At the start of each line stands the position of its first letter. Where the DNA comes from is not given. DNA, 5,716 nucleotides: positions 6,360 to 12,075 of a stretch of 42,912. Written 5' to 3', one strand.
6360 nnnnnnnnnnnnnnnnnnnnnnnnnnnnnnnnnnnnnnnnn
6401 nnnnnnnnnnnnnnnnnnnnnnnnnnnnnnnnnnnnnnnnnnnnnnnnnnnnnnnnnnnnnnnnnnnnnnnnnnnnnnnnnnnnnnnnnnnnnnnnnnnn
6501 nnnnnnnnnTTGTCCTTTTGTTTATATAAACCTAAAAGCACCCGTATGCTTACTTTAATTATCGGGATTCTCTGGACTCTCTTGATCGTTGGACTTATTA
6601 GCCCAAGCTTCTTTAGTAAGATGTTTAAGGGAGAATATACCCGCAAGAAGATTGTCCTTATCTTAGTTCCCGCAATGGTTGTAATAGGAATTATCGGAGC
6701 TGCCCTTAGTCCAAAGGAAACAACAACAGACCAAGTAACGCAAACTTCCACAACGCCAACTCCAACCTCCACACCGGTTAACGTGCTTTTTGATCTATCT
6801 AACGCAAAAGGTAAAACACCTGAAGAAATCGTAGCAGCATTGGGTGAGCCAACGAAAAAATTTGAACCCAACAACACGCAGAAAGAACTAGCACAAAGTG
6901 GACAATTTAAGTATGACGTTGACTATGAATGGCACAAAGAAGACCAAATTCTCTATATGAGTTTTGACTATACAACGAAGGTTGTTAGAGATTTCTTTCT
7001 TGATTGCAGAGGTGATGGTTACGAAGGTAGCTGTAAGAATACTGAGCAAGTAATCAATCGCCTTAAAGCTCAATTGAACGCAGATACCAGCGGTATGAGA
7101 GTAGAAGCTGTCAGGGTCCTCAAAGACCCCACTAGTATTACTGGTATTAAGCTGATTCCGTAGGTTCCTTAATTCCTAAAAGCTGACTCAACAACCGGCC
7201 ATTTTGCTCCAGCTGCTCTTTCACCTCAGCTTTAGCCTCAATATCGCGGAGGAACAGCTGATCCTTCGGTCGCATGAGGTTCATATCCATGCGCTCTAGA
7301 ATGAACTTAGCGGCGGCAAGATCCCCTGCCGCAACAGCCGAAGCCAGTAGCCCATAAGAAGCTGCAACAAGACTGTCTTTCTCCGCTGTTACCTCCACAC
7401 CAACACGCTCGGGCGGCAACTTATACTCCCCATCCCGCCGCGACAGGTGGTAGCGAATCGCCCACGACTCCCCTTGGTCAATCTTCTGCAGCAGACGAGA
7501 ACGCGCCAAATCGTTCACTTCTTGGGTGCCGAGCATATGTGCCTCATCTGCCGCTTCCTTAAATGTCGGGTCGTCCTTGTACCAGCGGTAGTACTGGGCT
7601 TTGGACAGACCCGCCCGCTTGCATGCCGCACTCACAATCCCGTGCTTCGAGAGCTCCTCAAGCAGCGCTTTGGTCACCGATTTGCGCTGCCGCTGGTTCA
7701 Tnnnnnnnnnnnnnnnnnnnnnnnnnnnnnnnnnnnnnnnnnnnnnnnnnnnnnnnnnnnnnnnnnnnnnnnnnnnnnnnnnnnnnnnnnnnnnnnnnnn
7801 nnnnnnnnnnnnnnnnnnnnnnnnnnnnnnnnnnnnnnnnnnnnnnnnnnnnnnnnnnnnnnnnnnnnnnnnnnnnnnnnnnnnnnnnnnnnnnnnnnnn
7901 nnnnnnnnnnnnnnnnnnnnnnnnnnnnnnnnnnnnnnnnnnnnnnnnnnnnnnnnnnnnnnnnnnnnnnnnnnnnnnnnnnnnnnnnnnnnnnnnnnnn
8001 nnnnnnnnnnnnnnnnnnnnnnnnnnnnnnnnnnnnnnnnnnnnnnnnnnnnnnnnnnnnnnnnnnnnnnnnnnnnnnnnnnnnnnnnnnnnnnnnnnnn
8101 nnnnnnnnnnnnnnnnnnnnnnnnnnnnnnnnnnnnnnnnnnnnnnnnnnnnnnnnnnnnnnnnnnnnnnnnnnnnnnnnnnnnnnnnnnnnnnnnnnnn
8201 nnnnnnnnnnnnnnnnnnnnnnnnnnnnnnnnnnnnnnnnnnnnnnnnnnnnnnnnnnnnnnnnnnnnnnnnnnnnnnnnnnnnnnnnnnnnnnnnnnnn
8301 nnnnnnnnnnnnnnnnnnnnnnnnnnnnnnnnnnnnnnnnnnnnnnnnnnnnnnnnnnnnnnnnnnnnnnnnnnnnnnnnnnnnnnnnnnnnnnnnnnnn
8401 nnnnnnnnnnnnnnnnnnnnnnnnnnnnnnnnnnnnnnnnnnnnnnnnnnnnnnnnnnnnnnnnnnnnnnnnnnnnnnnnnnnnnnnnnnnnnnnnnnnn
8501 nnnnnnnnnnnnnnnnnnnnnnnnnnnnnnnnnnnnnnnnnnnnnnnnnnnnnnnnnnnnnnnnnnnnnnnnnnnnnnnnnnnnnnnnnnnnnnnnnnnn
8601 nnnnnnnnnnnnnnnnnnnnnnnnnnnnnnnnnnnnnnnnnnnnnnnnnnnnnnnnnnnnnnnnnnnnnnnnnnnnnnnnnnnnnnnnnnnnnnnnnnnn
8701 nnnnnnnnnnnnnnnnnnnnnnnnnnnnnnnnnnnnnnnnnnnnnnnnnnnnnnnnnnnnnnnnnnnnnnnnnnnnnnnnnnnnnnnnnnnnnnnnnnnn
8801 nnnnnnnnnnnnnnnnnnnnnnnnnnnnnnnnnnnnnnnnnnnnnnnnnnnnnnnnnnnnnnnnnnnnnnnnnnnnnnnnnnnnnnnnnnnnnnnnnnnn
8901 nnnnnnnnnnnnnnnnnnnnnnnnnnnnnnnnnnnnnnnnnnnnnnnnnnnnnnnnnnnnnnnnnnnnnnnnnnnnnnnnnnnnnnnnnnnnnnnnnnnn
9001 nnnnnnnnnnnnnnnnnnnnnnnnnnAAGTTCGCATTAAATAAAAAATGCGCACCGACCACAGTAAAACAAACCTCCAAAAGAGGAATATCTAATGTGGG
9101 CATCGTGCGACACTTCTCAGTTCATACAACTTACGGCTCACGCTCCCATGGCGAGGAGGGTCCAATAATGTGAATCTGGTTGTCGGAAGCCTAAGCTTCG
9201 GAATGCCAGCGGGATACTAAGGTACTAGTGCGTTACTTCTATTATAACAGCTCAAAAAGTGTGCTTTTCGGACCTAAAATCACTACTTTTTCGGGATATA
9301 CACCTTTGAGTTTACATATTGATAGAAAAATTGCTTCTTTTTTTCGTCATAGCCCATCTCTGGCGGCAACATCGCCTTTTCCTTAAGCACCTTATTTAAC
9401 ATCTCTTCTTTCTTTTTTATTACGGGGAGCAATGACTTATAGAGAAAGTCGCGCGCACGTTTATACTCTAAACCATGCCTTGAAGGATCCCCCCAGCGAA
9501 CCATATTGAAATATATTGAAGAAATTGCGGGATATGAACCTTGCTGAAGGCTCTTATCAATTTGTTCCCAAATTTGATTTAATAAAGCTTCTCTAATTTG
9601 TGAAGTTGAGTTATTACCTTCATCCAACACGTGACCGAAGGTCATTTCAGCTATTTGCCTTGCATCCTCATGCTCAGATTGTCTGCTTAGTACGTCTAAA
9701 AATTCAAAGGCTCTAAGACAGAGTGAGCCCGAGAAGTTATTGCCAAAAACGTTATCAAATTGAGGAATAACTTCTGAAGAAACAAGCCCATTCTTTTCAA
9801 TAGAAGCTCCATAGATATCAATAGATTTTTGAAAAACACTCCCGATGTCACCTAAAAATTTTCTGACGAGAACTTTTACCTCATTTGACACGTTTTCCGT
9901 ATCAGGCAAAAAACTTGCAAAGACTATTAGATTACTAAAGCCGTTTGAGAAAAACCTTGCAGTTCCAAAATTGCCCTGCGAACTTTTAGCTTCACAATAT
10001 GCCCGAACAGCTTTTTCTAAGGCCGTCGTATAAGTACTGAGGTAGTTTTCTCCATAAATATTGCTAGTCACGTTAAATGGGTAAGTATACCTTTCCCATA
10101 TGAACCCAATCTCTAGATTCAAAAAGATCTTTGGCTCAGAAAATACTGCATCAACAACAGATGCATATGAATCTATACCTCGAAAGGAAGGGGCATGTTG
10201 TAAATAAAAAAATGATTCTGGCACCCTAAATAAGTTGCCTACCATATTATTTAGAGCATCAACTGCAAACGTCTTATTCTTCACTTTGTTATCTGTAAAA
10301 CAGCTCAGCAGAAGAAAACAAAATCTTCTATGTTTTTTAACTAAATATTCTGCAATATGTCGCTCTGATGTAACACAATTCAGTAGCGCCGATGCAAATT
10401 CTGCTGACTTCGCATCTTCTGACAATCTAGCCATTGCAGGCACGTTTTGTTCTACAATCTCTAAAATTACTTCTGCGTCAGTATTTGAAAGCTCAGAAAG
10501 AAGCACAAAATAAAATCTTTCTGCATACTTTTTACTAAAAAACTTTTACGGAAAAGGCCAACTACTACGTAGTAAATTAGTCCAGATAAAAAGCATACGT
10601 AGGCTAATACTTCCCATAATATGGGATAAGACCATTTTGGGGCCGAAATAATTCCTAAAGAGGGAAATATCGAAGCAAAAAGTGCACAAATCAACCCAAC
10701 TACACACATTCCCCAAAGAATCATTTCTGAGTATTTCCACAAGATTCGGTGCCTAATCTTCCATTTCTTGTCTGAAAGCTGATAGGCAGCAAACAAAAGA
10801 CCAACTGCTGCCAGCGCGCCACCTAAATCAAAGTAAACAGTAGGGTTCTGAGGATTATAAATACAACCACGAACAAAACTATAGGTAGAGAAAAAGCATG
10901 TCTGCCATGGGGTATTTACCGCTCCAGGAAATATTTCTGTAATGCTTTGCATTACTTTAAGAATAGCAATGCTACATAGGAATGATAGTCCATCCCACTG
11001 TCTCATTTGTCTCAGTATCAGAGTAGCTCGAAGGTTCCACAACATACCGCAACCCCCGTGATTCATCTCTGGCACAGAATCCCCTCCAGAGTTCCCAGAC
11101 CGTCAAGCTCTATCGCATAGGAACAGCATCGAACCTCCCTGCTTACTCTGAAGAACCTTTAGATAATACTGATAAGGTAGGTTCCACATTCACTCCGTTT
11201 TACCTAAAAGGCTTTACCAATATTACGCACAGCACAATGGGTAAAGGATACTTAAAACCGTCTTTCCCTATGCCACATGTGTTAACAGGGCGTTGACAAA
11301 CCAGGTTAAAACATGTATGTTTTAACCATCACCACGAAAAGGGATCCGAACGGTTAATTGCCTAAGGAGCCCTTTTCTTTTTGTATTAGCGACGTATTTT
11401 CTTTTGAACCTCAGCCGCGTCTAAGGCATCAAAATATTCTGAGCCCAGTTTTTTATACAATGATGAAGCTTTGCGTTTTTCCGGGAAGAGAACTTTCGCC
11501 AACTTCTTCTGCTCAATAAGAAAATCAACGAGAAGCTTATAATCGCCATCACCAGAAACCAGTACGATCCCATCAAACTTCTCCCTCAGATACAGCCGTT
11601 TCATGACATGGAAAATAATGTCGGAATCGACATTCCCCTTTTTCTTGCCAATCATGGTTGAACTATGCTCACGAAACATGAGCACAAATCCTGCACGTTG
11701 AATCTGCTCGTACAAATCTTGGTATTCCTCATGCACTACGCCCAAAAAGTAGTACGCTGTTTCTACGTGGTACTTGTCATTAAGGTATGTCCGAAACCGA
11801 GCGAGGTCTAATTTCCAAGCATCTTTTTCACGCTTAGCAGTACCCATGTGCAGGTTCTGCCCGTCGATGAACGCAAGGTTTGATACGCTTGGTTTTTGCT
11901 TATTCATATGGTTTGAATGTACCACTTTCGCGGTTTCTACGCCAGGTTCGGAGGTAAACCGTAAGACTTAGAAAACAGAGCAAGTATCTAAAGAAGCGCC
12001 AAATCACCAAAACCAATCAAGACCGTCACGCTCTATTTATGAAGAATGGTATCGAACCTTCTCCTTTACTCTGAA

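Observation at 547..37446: Two paralogous serine-recombinase modules in tandem form one 37 kb island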

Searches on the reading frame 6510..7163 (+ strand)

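Call 4: search_protein_families(library=pfam, proteins=[window:6510-7163:+], max_evalue=0.01)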
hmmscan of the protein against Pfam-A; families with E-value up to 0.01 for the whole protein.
window:6510-7163:+ (217 aa): 1 family
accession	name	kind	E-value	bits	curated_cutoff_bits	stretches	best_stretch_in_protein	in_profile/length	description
PF00083.30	Sugar_tr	-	0.0058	16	22.3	1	3-75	32-104/452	Sugar (and other) transporter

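Call 35: search_protein_families(library=phrogs, proteins=[window:6510-7163:+], max_evalue=0.001)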
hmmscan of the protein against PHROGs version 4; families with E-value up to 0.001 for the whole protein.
window:6510-7163:+ (217 aa): 2 families
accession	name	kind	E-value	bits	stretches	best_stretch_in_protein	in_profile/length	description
phrog_3403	-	unknown function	6e-07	30.2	1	13-84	4-71/243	-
phrog_17949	-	unknown function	0.00076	19.4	0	18-90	32-104/355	-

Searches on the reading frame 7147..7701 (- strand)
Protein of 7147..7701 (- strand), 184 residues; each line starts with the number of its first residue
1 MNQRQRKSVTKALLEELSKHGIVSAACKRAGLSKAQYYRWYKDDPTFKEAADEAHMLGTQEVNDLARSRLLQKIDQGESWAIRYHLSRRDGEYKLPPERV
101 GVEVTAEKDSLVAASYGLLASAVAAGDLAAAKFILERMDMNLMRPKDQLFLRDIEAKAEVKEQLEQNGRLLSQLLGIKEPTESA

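Call 4: search_protein_families(library=pfam, proteins=[window:7147-7701:-], max_evalue=0.01)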
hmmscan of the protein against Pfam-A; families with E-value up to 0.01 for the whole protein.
window:7147-7701:- (184 aa): 2 families
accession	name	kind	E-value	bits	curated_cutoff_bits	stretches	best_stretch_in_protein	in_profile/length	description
PF13022.12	HTH_Tnp_1_2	-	0.00064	20.3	27.9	1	3-89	10-96/122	Helix-turn-helix of insertion element transposase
PF01527.26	HTH_Tnp_1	-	0.0054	17.4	24.1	0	15-45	18-48/75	Transposase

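Call 35: search_protein_families(library=phrogs, proteins=[window:7147-7701:-], max_evalue=0.001)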
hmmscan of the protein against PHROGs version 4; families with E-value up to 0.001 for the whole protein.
window:7147-7701:- (184 aa): 2 families
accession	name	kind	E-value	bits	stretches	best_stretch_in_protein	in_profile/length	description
phrog_4044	-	head and packaging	7.7e-08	33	1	10-56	29-75/180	terminase small subunit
phrog_24579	-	head and packaging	7.8e-06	26.9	1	2-89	15-99/126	terminase small subunit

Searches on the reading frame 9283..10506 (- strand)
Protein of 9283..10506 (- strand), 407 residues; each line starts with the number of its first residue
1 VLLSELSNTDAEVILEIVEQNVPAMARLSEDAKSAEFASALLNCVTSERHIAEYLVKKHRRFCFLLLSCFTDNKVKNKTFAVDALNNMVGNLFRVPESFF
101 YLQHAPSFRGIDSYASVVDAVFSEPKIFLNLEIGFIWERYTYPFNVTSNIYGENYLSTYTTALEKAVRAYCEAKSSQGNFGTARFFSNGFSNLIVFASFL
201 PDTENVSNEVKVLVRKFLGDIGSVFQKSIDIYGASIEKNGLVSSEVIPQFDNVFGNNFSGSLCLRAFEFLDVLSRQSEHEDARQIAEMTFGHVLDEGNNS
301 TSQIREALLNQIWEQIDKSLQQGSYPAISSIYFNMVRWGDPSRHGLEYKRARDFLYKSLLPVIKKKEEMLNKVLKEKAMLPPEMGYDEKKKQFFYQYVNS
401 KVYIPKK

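Call 4: search_protein_families(library=pfam, proteins=[window:9283-10506:-], max_evalue=0.01)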
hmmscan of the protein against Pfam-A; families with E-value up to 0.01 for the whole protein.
window:9283-10506:- (407 aa): 0 families

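Call 35: search_protein_families(library=phrogs, proteins=[window:9283-10506:-], max_evalue=0.001)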
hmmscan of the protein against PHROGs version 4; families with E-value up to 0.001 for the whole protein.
window:9283-10506:- (407 aa): 0 families

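Call 36: search_protein_families(library=padloc, proteins=[window:9283-10506:-], max_evalue=0.001)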
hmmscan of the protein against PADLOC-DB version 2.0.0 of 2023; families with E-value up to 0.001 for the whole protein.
window:9283-10506:- (407 aa): 0 families

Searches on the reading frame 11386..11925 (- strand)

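Call 4: search_protein_families(library=pfam, proteins=[window:11386-11925:-], max_evalue=0.01)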
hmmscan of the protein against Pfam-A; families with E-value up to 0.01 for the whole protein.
window:11386-11925:- (179 aa): 1 family
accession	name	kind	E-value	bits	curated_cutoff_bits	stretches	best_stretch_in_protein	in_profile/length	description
PF01936.24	NYN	-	4e-15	57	24.2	1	19-156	5-134/145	NYN domain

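Call 36: search_protein_families(library=padloc, proteins=[window:11386-11925:-], max_evalue=0.001)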
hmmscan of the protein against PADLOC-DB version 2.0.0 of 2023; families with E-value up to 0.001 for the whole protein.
window:11386-11925:- (179 aa): 1 family
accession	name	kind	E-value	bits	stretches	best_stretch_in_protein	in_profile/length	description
PDLC04163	HEC-09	-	1e-05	23.3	0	99-158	106-166/203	-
